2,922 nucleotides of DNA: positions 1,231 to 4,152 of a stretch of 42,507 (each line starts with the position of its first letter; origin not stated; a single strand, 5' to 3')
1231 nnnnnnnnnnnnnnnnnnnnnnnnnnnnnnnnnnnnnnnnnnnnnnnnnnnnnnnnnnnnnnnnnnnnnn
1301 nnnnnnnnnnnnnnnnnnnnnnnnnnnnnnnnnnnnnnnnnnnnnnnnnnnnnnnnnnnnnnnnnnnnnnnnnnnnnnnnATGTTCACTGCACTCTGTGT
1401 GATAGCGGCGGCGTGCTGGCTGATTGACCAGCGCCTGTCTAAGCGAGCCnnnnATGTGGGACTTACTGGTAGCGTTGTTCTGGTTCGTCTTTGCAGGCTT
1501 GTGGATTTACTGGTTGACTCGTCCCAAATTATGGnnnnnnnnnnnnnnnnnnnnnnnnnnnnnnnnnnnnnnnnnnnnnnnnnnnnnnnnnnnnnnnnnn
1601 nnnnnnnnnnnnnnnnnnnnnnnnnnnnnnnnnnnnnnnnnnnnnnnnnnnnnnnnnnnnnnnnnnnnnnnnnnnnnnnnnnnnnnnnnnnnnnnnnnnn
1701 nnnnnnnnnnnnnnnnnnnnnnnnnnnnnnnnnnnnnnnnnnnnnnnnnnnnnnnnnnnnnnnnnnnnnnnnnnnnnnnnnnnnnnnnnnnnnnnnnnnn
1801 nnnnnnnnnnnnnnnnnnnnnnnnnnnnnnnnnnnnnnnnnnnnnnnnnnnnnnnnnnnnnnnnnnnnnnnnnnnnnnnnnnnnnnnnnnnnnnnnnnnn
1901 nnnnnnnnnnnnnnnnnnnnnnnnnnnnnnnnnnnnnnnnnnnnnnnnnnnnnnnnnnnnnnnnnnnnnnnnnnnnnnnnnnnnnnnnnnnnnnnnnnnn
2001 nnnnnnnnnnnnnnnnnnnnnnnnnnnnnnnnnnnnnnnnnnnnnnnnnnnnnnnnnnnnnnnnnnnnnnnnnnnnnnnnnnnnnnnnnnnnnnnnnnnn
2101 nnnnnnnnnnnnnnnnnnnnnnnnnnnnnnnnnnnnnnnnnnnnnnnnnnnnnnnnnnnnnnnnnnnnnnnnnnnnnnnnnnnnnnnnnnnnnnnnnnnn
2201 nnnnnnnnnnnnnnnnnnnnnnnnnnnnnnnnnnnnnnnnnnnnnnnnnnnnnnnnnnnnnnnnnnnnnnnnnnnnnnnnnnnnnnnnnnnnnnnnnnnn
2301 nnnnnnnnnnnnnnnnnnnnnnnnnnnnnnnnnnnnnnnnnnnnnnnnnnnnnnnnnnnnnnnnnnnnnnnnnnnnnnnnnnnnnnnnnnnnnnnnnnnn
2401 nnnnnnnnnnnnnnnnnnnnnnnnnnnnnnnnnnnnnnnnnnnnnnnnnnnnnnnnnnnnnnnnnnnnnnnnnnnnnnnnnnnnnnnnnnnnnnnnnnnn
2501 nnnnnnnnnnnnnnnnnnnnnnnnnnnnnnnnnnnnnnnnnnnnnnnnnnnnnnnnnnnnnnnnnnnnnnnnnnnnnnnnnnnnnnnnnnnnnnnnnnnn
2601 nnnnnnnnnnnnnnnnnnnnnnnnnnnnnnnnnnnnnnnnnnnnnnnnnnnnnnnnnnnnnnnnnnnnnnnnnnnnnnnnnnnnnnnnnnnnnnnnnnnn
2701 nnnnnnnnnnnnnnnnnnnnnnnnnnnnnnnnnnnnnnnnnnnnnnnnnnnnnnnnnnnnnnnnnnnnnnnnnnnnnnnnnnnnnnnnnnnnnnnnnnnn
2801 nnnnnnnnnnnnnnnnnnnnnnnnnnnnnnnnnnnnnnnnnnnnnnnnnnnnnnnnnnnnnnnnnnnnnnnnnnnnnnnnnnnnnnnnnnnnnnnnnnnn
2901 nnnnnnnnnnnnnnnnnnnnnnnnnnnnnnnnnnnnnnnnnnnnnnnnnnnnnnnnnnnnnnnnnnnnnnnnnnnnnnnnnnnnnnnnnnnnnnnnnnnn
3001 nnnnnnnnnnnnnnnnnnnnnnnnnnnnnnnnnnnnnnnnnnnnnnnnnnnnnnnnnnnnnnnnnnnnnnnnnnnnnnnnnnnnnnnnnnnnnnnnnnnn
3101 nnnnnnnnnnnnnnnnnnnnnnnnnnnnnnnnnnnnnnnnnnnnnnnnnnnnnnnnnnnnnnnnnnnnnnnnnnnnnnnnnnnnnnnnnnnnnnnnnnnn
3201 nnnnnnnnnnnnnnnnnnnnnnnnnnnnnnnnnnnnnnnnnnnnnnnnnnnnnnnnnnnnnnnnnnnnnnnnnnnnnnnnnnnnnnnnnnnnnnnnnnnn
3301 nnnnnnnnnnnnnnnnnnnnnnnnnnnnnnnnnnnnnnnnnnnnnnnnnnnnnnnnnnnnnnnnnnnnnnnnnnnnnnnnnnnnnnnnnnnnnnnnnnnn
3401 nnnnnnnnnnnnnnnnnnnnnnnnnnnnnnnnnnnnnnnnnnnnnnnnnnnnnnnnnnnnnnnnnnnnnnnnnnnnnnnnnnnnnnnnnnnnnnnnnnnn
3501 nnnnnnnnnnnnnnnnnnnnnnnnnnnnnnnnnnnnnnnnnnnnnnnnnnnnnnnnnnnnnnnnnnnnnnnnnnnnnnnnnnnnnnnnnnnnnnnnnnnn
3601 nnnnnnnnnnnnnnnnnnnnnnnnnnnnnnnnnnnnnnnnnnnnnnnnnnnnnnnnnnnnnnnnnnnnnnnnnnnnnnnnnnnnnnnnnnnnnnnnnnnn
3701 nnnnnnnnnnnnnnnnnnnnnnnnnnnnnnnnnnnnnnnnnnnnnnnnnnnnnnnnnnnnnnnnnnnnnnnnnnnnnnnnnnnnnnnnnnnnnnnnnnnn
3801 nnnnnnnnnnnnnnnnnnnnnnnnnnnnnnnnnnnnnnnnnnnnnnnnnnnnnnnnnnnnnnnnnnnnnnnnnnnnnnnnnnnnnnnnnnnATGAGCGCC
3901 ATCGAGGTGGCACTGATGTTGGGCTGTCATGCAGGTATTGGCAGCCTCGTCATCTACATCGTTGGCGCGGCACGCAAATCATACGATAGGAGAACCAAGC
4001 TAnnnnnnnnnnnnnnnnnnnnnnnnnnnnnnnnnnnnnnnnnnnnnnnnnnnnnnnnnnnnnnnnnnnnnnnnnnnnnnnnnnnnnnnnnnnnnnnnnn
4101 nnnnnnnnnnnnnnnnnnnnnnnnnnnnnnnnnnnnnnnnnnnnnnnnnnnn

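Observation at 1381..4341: Multiple translationally coupled mini-ORFs encoding hydrophobic peptides in the early region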

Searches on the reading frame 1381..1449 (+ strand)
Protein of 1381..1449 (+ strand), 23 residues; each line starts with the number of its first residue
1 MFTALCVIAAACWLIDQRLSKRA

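Call 29: search_protein_families(library=phrogs, proteins=[window:1381-1449:+], max_evalue=1)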
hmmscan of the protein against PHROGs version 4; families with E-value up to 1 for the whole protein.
seq(23 aa): 0 families

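Call 30: search_protein_families(library=pfam, proteins=[window:1381-1449:+], max_evalue=1)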
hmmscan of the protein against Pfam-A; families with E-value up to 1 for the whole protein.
seq(23 aa): 0 families

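Call 70: search_protein_families(library=ncbifam, proteins=[window:1381-1449:+], max_evalue=1)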
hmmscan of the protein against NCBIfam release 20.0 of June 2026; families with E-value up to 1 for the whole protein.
seq(23 aa): 0 families

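Call 71: search_protein_families(library=padloc, proteins=[window:1381-1449:+], max_evalue=1)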
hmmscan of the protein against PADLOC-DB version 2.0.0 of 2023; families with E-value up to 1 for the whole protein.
seq(23 aa): 0 families

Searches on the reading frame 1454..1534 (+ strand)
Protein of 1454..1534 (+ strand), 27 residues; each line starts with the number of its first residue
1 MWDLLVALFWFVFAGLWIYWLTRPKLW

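Call 29: search_protein_families(library=phrogs, proteins=[window:1454-1534:+], max_evalue=1)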
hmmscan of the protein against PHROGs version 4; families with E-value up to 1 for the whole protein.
seq(27 aa): 1 family
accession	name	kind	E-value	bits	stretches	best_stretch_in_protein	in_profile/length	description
phrog_9199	-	unknown function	0.11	13.3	1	3-23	30-50/52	-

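Call 30: search_protein_families(library=pfam, proteins=[window:1454-1534:+], max_evalue=1)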
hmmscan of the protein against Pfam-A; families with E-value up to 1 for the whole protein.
seq(27 aa): 0 families

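Call 46: search_dna_similar(query=window:1454-1534:+, collection=phages, mode=protein, max_evalue=10, max_rows=40)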
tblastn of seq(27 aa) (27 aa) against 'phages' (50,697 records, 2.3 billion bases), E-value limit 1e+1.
Records with a match: 4; places in all: 4; records where one place covers at least 80% of the query: 4.
Best place of each record, by identity: >=99% 4.
By first word of the organism name: Escherichia 3; Pantoea 1.
By host as written in the record: Escherichia coli K-12 MG1655 2; Escherichia coli LF82 1; Pantoea agglomerans TAC.III.94.1 1.
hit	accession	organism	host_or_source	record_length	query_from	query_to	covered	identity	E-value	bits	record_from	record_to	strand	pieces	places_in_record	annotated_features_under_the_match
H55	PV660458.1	Escherichia phage LF82-23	Escherichia coli LF82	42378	1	27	100%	100.0%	1e-9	55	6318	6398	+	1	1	none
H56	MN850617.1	Escherichia phage forsur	Escherichia coli K-12 MG1655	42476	1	27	100%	100.0%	2e-9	54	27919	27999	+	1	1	none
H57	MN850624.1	Escherichia phage usur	Escherichia coli K-12 MG1655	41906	1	27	100%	100.0%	2e-9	54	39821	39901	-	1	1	none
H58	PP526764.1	Pantoea phage ROV85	Pantoea agglomerans TAC.III.94.1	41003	1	27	100%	100.0%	2e-9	54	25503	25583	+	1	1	none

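Call 70: search_protein_families(library=ncbifam, proteins=[window:1454-1534:+], max_evalue=1)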
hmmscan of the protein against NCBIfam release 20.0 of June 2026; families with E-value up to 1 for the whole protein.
seq(27 aa): 0 families

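Call 71: search_protein_families(library=padloc, proteins=[window:1454-1534:+], max_evalue=1)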
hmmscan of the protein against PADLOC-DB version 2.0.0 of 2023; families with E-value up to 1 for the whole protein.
seq(27 aa): 0 families

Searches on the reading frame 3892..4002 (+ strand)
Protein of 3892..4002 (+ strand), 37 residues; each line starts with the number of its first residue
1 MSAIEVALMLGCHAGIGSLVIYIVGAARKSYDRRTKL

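Call 29: search_protein_families(library=phrogs, proteins=[window:3892-4002:+], max_evalue=1)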
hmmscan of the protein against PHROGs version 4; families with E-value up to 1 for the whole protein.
seq(37 aa): 1 family
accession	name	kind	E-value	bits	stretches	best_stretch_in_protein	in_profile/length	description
phrog_14261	-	moron, auxiliary metabolic gene and host takeover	0.013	16.6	1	7-25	14-32/32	membrane protein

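Call 30: search_protein_families(library=pfam, proteins=[window:3892-4002:+], max_evalue=1)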
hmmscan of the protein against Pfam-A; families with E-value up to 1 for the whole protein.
seq(37 aa): 0 families

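Call 70: search_protein_families(library=ncbifam, proteins=[window:3892-4002:+], max_evalue=1)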
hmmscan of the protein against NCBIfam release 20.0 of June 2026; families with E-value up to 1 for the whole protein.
seq(37 aa): 1 family
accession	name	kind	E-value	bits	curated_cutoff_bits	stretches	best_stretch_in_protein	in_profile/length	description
NF047332.1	Chlamy_GarD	equivalog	0.013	14.8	100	1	6-34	230-259/302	inclusion membrane protein GarD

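Call 71: search_protein_families(library=padloc, proteins=[window:3892-4002:+], max_evalue=1)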
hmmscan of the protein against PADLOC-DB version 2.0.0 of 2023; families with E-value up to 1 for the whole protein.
seq(37 aa): 0 families
